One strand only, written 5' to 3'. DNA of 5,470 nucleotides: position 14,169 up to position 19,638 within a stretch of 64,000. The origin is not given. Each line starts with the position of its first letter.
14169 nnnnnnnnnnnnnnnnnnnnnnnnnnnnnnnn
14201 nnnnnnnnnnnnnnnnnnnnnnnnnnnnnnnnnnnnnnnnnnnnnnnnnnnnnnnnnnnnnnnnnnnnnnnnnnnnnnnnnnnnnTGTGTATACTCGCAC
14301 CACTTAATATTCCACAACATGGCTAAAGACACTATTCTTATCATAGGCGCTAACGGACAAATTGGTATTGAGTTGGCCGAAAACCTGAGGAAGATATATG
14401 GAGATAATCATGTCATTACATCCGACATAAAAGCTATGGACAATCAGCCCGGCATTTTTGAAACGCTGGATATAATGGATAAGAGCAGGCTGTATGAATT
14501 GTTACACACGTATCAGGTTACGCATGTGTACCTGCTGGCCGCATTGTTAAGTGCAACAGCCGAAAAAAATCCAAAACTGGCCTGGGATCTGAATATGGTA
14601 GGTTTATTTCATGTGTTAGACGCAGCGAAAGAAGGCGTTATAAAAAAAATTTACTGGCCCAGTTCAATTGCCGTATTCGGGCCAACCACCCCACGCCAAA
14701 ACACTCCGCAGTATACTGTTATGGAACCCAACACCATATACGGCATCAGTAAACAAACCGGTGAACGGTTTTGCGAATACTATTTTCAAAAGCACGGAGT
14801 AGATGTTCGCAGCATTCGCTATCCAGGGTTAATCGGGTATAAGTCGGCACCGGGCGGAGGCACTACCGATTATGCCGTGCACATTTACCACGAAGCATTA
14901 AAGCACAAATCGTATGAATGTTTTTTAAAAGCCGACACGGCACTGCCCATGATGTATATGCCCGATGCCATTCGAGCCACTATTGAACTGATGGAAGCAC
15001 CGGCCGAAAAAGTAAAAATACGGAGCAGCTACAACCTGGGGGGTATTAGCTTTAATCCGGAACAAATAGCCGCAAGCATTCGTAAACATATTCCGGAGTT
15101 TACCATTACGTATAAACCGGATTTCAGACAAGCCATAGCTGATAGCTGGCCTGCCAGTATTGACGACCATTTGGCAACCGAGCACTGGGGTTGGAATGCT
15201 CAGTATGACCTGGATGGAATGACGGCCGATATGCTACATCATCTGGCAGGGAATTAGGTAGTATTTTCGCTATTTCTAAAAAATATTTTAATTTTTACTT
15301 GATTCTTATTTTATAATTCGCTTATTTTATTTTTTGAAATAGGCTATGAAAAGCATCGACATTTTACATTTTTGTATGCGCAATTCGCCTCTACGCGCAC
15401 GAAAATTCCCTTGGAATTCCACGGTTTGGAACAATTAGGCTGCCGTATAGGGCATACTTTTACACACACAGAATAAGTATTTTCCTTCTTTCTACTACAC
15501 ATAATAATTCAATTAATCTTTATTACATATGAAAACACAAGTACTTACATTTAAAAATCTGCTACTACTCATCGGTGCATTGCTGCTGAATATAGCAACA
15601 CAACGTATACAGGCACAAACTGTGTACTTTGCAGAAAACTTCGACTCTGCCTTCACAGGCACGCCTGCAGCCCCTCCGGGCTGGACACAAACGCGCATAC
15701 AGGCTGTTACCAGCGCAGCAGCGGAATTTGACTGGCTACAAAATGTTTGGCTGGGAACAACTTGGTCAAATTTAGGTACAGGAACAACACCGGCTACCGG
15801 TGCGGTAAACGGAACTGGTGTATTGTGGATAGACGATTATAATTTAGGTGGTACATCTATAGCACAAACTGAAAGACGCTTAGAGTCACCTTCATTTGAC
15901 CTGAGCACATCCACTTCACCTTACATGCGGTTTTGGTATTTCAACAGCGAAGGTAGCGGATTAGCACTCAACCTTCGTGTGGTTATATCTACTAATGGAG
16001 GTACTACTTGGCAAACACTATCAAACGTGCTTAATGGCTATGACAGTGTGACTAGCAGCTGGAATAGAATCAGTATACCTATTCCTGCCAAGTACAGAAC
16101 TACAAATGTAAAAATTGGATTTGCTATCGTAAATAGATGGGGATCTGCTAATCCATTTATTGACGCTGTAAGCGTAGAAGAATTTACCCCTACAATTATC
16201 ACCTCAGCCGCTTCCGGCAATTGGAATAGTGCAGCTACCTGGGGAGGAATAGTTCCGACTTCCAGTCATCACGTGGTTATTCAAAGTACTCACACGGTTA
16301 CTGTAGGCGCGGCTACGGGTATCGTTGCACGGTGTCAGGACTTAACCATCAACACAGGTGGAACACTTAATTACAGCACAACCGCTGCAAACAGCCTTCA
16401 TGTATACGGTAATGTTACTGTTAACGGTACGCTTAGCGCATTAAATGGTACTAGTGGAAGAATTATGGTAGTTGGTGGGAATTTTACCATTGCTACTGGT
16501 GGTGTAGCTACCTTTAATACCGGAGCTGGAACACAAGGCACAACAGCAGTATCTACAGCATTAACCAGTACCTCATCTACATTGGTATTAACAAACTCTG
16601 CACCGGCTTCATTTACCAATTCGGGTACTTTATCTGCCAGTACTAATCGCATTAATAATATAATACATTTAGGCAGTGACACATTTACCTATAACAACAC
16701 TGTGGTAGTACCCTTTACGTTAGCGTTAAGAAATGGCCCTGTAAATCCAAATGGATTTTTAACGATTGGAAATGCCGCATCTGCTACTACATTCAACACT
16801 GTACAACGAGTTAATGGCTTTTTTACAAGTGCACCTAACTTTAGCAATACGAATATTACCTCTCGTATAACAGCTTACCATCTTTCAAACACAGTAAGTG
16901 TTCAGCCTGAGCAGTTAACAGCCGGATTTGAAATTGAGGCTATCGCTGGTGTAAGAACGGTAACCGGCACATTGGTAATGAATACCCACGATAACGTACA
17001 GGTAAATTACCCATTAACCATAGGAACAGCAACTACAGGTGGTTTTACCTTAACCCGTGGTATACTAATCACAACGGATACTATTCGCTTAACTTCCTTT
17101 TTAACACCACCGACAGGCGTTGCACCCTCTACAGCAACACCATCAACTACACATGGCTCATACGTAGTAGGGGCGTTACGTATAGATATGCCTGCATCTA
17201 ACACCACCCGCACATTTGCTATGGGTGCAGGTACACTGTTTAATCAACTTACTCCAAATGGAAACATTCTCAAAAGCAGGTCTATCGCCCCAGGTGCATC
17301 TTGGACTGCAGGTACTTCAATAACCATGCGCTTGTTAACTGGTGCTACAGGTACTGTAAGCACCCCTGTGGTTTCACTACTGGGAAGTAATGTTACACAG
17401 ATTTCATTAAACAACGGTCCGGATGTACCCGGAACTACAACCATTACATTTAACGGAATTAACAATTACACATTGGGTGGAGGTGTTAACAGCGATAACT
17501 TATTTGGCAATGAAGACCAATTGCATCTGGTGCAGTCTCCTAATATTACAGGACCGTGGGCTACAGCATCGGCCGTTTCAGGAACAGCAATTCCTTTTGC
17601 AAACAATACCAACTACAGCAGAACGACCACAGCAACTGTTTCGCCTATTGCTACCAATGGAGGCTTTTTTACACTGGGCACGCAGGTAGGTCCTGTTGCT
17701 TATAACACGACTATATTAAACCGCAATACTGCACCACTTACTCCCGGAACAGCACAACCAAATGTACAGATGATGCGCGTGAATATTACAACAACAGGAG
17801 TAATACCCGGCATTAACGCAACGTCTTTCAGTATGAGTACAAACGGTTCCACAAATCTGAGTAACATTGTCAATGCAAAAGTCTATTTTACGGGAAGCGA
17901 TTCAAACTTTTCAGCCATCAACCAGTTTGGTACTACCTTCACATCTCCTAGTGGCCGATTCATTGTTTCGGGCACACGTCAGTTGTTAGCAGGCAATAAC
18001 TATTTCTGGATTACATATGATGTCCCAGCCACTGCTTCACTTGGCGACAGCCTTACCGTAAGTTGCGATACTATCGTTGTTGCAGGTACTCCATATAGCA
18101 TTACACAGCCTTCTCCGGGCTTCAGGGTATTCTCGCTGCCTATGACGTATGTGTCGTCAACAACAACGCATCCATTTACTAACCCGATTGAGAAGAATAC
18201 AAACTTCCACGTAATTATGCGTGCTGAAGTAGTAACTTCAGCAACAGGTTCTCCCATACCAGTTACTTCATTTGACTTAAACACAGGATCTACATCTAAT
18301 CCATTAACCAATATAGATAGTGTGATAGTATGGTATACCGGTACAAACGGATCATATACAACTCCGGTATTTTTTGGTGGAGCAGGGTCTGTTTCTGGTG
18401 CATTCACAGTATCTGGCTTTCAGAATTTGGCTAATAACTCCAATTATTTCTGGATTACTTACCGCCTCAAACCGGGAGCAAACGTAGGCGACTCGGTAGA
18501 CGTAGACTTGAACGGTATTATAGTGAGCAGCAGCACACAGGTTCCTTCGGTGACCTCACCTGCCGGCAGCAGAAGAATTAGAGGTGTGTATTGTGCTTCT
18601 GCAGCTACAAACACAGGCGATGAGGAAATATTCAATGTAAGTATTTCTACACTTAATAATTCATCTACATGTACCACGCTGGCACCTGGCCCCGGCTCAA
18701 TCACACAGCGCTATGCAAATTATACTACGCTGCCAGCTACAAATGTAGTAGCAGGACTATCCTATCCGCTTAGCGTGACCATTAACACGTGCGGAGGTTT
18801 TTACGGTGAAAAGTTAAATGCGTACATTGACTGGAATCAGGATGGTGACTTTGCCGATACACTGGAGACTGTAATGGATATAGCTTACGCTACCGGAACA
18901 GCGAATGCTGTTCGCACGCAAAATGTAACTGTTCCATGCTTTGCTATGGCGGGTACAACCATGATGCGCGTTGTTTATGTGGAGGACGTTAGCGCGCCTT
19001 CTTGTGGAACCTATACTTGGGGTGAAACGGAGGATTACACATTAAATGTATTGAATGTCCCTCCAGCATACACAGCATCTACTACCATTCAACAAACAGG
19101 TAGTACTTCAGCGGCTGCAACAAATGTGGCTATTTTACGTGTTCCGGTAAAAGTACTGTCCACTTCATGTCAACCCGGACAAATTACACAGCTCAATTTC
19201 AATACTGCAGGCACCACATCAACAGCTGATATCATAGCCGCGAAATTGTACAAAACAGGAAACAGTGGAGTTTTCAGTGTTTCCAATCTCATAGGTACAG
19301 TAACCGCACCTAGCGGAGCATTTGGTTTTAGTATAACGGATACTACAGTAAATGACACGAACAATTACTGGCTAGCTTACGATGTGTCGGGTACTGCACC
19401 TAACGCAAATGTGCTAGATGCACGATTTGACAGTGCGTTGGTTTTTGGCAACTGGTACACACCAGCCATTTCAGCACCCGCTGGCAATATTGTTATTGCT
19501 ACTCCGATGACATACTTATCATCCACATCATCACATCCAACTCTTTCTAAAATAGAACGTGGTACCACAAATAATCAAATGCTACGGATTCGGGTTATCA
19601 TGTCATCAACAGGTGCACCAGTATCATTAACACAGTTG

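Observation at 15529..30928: Head-to-tail pair of ~2,540-aa paralogous T9SS cargo proteins built from GEVED-type domains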

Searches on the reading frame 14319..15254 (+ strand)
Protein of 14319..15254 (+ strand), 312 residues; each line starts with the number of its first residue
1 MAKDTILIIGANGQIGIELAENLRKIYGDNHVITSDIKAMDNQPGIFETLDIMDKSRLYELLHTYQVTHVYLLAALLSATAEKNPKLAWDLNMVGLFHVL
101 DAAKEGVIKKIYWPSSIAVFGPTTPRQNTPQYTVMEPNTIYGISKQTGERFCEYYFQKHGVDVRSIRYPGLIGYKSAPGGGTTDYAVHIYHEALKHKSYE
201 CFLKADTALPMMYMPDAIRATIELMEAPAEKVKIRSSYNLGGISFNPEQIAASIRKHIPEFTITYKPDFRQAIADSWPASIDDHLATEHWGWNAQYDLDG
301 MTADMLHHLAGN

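Call 11: search_protein_families(library=pfam, proteins=[window:14319-15254:+], max_evalue=0.001)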
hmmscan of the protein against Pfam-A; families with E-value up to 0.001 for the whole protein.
window:14319-15254:+ (312 aa): 6 families
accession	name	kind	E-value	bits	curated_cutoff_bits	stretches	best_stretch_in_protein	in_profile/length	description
PF01370.27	Epimerase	-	5.6e-30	104.9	20.9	1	6-241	1-240/240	NAD dependent epimerase/dehydratase family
PF16363.11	GDP_Man_Dehyd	-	5.5e-18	65.9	27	1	7-167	1-179/332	GDP-mannose 4,6 dehydratase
PF04321.23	RmlD_sub_bind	-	1.2e-12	48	27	1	5-161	2-145/287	RmlD substrate binding domain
PF02719.21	Polysacc_synt_2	-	1.2e-05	25.1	20.2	1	6-111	1-123/293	Polysaccharide biosynthesis protein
PF01073.25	3Beta_HSD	-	0.00013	21.5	22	1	7-149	1-154/280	3-beta hydroxysteroid dehydrogenase/isomerase family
PF07993.18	NAD_binding_4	-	0.00022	20.9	20.1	1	64-206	86-242/258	Male sterility protein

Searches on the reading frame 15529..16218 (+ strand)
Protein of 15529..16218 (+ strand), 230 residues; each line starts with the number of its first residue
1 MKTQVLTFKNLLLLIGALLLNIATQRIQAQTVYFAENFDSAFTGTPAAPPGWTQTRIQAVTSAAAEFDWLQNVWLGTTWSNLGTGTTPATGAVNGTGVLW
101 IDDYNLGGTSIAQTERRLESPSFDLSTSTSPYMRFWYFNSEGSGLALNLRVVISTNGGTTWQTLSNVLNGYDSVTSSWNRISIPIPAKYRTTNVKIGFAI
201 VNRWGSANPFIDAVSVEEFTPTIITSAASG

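Call 10: search_protein_families(library=pfam, proteins=[window:15529-16218:+], max_evalue=1)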
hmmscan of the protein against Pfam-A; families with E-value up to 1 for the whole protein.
window:15529-16218:+ (230 aa): 3 families
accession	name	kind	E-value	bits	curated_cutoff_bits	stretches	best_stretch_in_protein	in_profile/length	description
PF00629.30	MAM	-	1.6e-05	25.2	26.4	1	113-216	56-152/158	MAM domain, meprin/A5/mu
PF21471.3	Reelin_subrepeat-B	-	0.00028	21.1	27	1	148-196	59-104/127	Reelin subrepeat B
PF02012.26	BNR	-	0.14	12.7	27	1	153-163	2-12/12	BNR/Asp-box repeat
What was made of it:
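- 15616..16194 (+): A N domain (res 30-222): choice-of-anchor J, MAM-like jelly-roll. Pfam MAM scores 25.2 against 26.4 (call 10).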

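Call 26: search_protein_families(library=ncbifam, proteins=[window:15529-16218:+], max_evalue=1)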
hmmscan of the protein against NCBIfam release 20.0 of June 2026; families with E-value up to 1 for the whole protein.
window:15529-16218:+ (230 aa): 1 family
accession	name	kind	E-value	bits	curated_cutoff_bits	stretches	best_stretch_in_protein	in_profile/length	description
NF038128.1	choice_anch_J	domain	1.9e-08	34.7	30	1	62-216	24-162/162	choice-of-anchor J domain-containing protein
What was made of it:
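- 15616..16194 (+): NF038128 scores 34.7 bits against a cut-off of 30 (call 26).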

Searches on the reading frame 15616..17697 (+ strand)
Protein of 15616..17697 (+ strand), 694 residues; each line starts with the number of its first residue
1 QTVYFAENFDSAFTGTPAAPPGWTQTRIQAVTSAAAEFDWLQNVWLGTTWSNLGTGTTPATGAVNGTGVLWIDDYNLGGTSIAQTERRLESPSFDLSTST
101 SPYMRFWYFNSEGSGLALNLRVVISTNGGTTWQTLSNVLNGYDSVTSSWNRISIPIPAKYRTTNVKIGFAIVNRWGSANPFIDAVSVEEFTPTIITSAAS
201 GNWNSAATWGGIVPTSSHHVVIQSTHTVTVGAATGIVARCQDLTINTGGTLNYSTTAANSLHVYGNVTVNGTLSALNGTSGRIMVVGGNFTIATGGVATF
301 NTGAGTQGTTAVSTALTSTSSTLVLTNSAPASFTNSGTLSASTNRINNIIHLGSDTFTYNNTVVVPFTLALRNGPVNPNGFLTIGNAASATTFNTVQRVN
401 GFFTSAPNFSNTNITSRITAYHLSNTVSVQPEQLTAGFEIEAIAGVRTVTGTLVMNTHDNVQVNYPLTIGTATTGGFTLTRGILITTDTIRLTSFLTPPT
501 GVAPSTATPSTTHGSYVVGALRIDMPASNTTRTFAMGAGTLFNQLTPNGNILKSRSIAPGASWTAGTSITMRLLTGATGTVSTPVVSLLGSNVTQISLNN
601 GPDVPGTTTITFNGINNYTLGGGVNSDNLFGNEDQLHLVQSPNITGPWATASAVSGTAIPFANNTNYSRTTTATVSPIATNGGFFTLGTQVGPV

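Call 54: predict_structure(alignment_id=A2)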
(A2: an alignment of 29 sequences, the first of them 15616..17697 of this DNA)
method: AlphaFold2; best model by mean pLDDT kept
length: 694 residues; sequences in the alignment: 29
mean_pLDDT: 90.0   pTM: 0.89
mean pLDDT of the five models: 90.0, 89.2, 88.1, 87.3, 86.7
residues with pLDDT >= 90: 486; 70-90: 167; 50-70: 38; < 50: 3
segments of 3 or more residues with pLDDT < 50: none
pLDDT, mean of each block of 10 residues (from residue 1): 93 94 93 79 92 80 91 86 91 97 94 71 96 91 75 95 97 84 96 97 92 94 95 70 98 75 96 83 91 95 68 60 94 96 91 97 95 97 92 92 97 93 91 95 94 94 96 93 95 94 88 93 94 94 85 93 94 92 89 92 93 85 82 92 93 88 89 83 93 69
secondary structure, 60 per line:
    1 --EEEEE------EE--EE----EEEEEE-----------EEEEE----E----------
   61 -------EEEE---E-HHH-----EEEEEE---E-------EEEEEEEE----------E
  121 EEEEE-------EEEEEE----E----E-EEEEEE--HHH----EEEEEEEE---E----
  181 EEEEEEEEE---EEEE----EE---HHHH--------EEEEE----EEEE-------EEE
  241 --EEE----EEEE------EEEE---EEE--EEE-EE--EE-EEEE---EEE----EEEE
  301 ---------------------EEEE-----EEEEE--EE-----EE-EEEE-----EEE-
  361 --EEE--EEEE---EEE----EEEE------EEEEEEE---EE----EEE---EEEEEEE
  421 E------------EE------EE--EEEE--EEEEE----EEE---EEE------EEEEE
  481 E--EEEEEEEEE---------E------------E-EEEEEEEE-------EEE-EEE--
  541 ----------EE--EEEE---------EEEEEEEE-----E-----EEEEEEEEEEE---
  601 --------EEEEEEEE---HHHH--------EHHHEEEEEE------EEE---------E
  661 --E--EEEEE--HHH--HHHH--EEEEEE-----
elements in order (helices of 4 or more, strands of 3 or more residues): E3-7 E24-29 E41-45 E68-71 E85-90 E102-109 E120-125 E133-138 E150-155 E165-172 E181-189 E193-196 H206-209 E218-222 E227-230 E238-240 E243-245 E250-253 E260-263 E267-269 E272-274 E283-286 E290-292 E297-300 E322-325 E331-335 E348-351 E357-359 E363-365 E368-371 E375-377 E382-385 E392-398 E408-410 E414-421 E446-449 E452-456 E461-463 E467-469 E476-481 E484-492 E517-524 E532-534 E536-538 E555-558 E568-575 E587-597 E609-616 H620-623 E636-641 E648-650 E666-670 H678-681 E684-689
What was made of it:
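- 16195..17697 (+): A H region (res 223-723): right-handed beta-helix plus beta-sandwich, packed with N into one rigid head. AF2 model of res 30-723 has pLDDT 90.0 and pTM 0.89 (call 54).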

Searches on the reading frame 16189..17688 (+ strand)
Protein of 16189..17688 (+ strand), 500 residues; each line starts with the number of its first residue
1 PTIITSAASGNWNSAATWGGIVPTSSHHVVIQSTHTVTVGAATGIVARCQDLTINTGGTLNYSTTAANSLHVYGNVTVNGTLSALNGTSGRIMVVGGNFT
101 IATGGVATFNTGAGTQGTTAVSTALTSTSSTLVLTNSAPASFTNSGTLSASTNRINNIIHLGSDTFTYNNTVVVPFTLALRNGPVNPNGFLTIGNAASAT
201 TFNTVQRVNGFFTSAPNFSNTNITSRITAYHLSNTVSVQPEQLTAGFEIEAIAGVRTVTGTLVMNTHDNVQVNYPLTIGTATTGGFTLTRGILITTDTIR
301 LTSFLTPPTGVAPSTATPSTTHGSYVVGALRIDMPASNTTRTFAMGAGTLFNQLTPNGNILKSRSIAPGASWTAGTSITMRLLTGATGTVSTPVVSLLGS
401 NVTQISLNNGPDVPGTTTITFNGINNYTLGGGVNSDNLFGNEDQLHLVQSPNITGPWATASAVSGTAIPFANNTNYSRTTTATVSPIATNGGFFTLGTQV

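Call 10: search_protein_families(library=pfam, proteins=[window:16189-17688:+], max_evalue=1)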
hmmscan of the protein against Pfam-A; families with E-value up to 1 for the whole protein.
window:16189-17688:+ (500 aa): 1 family
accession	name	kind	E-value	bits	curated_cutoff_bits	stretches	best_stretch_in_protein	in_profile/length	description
PF10162.14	G8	-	0.0022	18.3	22.9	1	17-82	1-64/124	G8 domain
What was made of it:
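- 16195..17697 (+): Weak Pfam G8 match (call 10).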

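Call 26: search_protein_families(library=ncbifam, proteins=[window:16189-17688:+], max_evalue=1)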
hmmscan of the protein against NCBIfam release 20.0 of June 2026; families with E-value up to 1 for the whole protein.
window:16189-17688:+ (500 aa): 0 families

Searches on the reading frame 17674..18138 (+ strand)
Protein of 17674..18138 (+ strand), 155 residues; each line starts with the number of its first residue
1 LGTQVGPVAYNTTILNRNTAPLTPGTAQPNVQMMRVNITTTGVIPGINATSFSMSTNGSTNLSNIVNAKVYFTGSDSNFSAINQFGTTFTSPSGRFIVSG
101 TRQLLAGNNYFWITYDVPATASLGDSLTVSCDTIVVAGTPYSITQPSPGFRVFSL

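Call 10: search_protein_families(library=pfam, proteins=[window:17674-18138:+], max_evalue=1)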
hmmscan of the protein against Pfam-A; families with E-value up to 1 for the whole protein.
window:17674-18138:+ (155 aa): 1 family
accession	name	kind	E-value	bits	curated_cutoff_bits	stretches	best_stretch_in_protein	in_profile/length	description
PF14873.11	BNR_assoc_N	-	3.7e-11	43.4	25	1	31-138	20-151/153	N-terminal domain of BNR-repeat neuraminidase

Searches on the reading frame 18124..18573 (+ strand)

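Call 10: search_protein_families(library=pfam, proteins=[window:18124-18573:+], max_evalue=1)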
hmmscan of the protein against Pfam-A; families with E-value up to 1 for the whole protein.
window:18124-18573:+ (150 aa): 2 families
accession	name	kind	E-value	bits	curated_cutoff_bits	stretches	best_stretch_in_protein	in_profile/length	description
PF14873.11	BNR_assoc_N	-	2.9e-09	37.2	25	1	19-134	10-149/153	N-terminal domain of BNR-repeat neuraminidase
PF19023.6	DUF5749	-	0.071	13.6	28.2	1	113-139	4-30/78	Family of unknown function (DUF5749)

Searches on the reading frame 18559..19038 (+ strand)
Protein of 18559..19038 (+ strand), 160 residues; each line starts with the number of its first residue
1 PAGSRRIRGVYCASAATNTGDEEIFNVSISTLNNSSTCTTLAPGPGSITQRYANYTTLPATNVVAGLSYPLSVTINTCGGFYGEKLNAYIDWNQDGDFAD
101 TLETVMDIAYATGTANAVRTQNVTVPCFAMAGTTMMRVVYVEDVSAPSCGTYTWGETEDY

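Call 10: search_protein_families(library=pfam, proteins=[window:18559-19038:+], max_evalue=1)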
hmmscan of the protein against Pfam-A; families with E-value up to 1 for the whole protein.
window:18559-19038:+ (160 aa): 3 families
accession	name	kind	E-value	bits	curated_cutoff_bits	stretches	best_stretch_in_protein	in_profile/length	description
PF20009.4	GEVED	-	1.4e-17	64.7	24.4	1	86-160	2-75/78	GEVED domain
PF16480.10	DUF5057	-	0.0032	17.4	27.9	1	47-154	118-223/378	Domain of unknown function (DUF5057)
PF03688.20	Nepo_coat_C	-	0.086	13.2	27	1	50-133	26-107/163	Nepovirus coat protein, C-terminal domain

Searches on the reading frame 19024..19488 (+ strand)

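Call 10: search_protein_families(library=pfam, proteins=[window:19024-19488:+], max_evalue=1)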
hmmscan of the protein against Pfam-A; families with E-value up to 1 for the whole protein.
window:19024-19488:+ (155 aa): 2 families
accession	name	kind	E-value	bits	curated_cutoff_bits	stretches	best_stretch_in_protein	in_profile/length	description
PF14873.11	BNR_assoc_N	-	0.0076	16.4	25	1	45-84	28-67/153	N-terminal domain of BNR-repeat neuraminidase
PF18522.7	DUF5620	-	0.021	15.6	25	1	92-118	34-60/120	Domain of unknown function (DUF5620)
